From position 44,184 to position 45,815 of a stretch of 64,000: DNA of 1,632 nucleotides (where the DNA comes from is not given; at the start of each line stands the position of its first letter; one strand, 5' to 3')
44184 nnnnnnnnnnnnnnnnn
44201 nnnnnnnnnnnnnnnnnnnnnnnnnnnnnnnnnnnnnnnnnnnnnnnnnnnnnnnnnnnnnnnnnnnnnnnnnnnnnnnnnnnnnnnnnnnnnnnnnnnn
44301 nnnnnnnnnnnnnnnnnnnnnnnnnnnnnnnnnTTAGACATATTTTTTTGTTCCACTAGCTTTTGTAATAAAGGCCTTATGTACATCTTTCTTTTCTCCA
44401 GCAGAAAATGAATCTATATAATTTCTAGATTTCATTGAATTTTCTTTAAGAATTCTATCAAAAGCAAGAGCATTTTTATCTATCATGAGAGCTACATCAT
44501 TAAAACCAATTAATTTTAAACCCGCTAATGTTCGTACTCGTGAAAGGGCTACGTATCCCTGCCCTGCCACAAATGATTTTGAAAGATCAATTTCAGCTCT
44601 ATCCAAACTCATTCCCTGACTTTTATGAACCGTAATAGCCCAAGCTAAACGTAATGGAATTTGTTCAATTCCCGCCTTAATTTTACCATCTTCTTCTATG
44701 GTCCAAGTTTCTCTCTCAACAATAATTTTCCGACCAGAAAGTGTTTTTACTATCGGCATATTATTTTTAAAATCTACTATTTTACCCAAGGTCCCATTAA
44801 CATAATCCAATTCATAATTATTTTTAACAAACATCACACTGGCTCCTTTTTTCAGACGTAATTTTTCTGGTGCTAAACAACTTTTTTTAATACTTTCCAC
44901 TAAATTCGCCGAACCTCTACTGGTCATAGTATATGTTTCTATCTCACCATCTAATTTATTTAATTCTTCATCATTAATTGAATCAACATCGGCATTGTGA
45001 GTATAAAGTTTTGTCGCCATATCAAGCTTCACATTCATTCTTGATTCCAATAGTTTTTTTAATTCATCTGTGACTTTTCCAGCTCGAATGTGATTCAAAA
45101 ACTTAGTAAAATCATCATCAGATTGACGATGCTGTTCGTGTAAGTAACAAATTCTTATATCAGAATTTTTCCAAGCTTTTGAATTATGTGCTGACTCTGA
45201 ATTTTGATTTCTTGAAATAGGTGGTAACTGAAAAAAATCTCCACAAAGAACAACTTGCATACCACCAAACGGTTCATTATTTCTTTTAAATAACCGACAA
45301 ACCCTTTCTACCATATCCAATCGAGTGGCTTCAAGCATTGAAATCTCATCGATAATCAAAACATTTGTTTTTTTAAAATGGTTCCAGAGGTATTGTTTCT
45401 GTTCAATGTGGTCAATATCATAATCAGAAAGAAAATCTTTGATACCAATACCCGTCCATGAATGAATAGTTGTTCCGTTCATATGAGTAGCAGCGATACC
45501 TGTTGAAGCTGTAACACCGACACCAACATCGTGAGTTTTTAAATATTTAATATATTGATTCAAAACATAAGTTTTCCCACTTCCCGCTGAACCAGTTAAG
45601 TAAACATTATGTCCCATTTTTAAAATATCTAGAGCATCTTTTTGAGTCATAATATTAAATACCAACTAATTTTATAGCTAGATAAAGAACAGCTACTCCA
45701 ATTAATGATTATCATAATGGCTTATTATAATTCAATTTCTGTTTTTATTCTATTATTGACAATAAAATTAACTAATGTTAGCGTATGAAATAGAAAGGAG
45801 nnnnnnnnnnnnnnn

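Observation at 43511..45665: Pif1-family helicase translationally coupled to a Cas4/Dna2-type iron-sulfur PD-(D/E)xK nuclease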

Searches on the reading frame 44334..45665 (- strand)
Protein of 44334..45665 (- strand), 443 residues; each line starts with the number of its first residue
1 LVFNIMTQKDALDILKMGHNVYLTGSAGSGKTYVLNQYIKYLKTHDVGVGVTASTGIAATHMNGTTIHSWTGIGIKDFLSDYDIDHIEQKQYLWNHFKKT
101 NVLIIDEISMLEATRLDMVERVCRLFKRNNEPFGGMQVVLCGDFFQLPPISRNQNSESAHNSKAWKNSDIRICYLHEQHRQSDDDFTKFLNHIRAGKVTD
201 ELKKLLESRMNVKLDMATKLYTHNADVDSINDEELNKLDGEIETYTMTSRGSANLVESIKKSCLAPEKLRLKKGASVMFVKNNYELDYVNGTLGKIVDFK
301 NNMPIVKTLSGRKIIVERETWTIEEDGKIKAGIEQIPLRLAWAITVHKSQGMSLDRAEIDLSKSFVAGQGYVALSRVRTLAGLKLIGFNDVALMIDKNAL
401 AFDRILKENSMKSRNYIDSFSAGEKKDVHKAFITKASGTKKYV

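Call 3: search_protein_families(library=pfam, proteins=[window:44334-45665:-], max_evalue=0.01)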
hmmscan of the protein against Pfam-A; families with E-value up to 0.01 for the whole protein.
window:44334-45665:- (443 aa): 16 families
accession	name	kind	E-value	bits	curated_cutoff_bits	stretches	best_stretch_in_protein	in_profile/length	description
PF05970.20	PIF1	-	9.2e-42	143.6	25.9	1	16-201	20-220/223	PIF1-like helicase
PF13604.12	AAA_30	-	1.1e-16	61.6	27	1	8-206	6-181/191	AAA domain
PF13245.12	AAA_19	-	1.2e-13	51.8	25.1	1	8-150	1-132/134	AAA domain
PF21530.3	Pif1_2B_dom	-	9.4e-09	35.3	23.9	1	255-299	2-47/47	DNA helicase Pif1, 2B domain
PF01443.25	Viral_helicase1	-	2.4e-07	31.2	21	1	23-182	3-133/228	Viral superfamily 1 RNA helicase core domain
PF13401.12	AAA_22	-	4.4e-07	30.7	27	1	21-142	8-122/130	AAA domain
PF03266.21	NTPase_1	-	3.2e-05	24.3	23.9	0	20-50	1-31/168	NTPase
PF02689.20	Herpes_Helicase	-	4.3e-05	22.1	27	1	343-404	732-794/808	Helicase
PF18335.7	SH3_13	-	0.00015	21.9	41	1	270-301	25-56/65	ATP-dependent RecD-like DNA helicase SH3 domain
PF13191.12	AAA_16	-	0.00024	22.1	32.6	1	17-113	21-113/167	AAA ATPase domain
PF00437.27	T2SSE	-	0.0017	17.5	24.9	1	14-77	137-202/370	Type II/IV secretion system protein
PF00270.35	DEAD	-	0.002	18.3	26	0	8-35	4-31/167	DEAD/DEAH box helicase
PF13173.12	AAA_14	-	0.0044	17.5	27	0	21-113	5-76/129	AAA domain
PF07693.20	KAP_NTPase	-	0.006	16.3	20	0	21-94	23-48/293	KAP family P-loop domain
PF20720.3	nSTAND3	-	0.0069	16.5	27.2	1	9-47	8-46/155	Novel STAND NTPase 3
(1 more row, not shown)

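Call 5: search_protein_families(library=ncbifam, proteins=[window:44334-45665:-], max_evalue=0.01)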
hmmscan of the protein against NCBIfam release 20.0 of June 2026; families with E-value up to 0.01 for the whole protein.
window:44334-45665:- (443 aa): 9 families
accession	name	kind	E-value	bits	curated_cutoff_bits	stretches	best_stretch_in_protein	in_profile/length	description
TIGR01448.2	helicase_RecD2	equivalog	1.8e-22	79.3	500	1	7-352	320-651/713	SF1B family DNA helicase RecD2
TIGR02768.1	TraA_Ti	equivalog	1.1e-17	63.7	590.45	2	265-379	609-709/751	Ti-type conjugative transfer relaxase TraA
NF010464.0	PRK13889.1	subfamily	2.4e-16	58.8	1015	1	7-383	350-699/992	conjugal transfer relaxase TraA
TIGR01447.1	recD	equivalog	5.8e-10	38.4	310.15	1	21-356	166-541/597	exodeoxyribonuclease V subunit alpha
NF010402.0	PRK13826.1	subfamily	1.7e-06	26.2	1317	1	264-379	627-731/1102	Dtr system oriT relaxase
NF010248.0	PRK13695.1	equivalog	7.4e-05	22.5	156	0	19-49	4-34/180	NTPase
NF038214.1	IS21_help_AAA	equivalog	0.0024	17.6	200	0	13-34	85-106/232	IS21-like element helper ATPase IstB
NF008127.0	PRK10875.1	equivalog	0.0034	16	671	0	270-362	484-564/619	exodeoxyribonuclease V subunit alpha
TIGR03015.1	pepcterm_ATPase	hypoth_equivalog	0.01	15.3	324.5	0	21-142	46-163/269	XrtA/PEP-CTERM system-associated ATPase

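Call 6: search_protein_families(library=padloc, proteins=[window:44334-45665:-], max_evalue=0.01)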
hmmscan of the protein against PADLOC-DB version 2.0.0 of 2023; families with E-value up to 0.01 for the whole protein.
window:44334-45665:- (443 aa): 16 families
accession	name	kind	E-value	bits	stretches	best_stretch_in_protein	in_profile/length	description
PDLC05064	PDC-S68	-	9.3e-23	77.9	2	23-150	705-824/1273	-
PDLC05065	PDC-S68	-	3e-19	66.4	2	8-150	610-745/1221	-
PDLC01148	RecD_like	-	1.2e-16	58.2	1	21-389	331-682/719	RecD/Tra ATPase fused to N-terminal HHH domain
PDLC04476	PDC-M16A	-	6.1e-15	52.6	1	23-303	30-329/691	-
PDLC01734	typeIV_RecD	-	1.9e-14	50.9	1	21-352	357-681/763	RecD_0_IVD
PDLC04475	PDC-M16A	-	3.4e-14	50.3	1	15-303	27-335/721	-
PDLC05066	PDC-S68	-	7.5e-11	38.8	1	22-153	597-724/1202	-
PDLC05035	PDC-S53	-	1.4e-07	28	1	23-216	515-677/900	-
PDLC04474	PDC-M16A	-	3.6e-06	23.7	1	15-208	231-436/917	-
PDLC04140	mad8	-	1.7e-05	22.5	1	11-208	19-113/314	mads_8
PDLC04472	PDC-M16A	-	6.2e-05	19.5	1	22-111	244-344/930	-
PDLC00185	HamB1|HamB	-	0.00022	17.2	0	8-41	147-180/871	DEAD-box helicase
PDLC00135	GajB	-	0.00079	16.4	1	9-46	11-48/603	UrvD helicase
PDLC02350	AbiO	-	0.0018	15.1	1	15-130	191-285/468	AbiO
PDLC00268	PtuA1|PtuA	-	0.0043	14.5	1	5-45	12-52/411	AAA ATPase domain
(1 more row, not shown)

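Call 7: search_protein_families(library=phrogs, proteins=[window:44334-45665:-], max_evalue=0.001)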
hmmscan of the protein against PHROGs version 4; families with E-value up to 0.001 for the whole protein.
window:44334-45665:- (443 aa): 6 families
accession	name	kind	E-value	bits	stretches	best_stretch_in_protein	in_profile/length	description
phrog_325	-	DNA, RNA and nucleotide metabolism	1.3e-68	233.2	1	8-385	475-868/986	Dda-like helicase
phrog_30356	-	DNA, RNA and nucleotide metabolism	2.3e-33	116.3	2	5-322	5-325/823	helicase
phrog_4412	-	DNA, RNA and nucleotide metabolism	2.5e-27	96.5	1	8-354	335-678/743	exonuclease V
phrog_25471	-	unknown function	5.4e-11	43.8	1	10-121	13-142/162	-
phrog_249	-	moron, auxiliary metabolic gene and host takeover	0.00015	22.2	1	11-55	118-164/380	porphyrin biosynthesis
phrog_170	-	other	0.00025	21.6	0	7-36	79-108/323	PhoH-like phosphate starvation-inducible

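Call 11: search_solved_structures(query=window:44334-45665:-, max_evalue=0.001)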
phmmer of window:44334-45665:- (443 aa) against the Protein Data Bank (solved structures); distinct sequences matched with E-value up to 0.001: 20.
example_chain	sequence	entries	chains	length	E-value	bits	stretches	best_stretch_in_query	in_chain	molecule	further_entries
6hpt_A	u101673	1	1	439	1.3e-76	261.4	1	14-413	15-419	ATP-dependent DNA helicase PIF1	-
5fhh_A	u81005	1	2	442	1.4e-76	261.3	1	14-413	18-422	ATP-dependent DNA helicase PIF1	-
9fb8_A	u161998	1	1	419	3.9e-76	259.8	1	14-407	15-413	ATP-dependent DNA helicase PIF1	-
6hph_A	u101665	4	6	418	4.3e-76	259.7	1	14-407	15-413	ATP-dependent DNA helicase PIF1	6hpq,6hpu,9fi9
8xak_A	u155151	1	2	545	5.3e-76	259.4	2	8-335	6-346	ATP-dependent DNA helicase PIF1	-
5o6b_A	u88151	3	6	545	5.3e-76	259.4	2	8-335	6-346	ATP-dependent DNA helicase PIF1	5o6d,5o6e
7otj_A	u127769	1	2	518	7.3e-71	242.4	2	14-309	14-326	ATP-dependent DNA helicase PIF1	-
5fhd_A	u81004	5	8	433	1e-56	195.8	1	18-408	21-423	Uncharacterized protein | ATP-dependent DNA helicase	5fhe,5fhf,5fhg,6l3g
5ftb_A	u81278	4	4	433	1.4e-56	195.4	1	18-408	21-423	TPR DOMAIN PROTEIN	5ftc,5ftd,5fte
5ftf_A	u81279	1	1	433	1.7e-56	195.1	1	18-408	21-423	TPR DOMAIN PROTEIN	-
8bnv_A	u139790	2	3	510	1.3e-49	172.5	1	9-401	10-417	AAA family ATPase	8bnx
8bns_A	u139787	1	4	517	3e-49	171.2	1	10-402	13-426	AAA ATPase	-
7oar_A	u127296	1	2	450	6.9e-36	127.2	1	12-385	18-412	Pif1 helicase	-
6xzt_A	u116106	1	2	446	9.5e-36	126.8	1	12-385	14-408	PIF1 helicase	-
6s3p_A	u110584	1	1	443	2.1e-35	125.6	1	12-385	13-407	PIF1 helicase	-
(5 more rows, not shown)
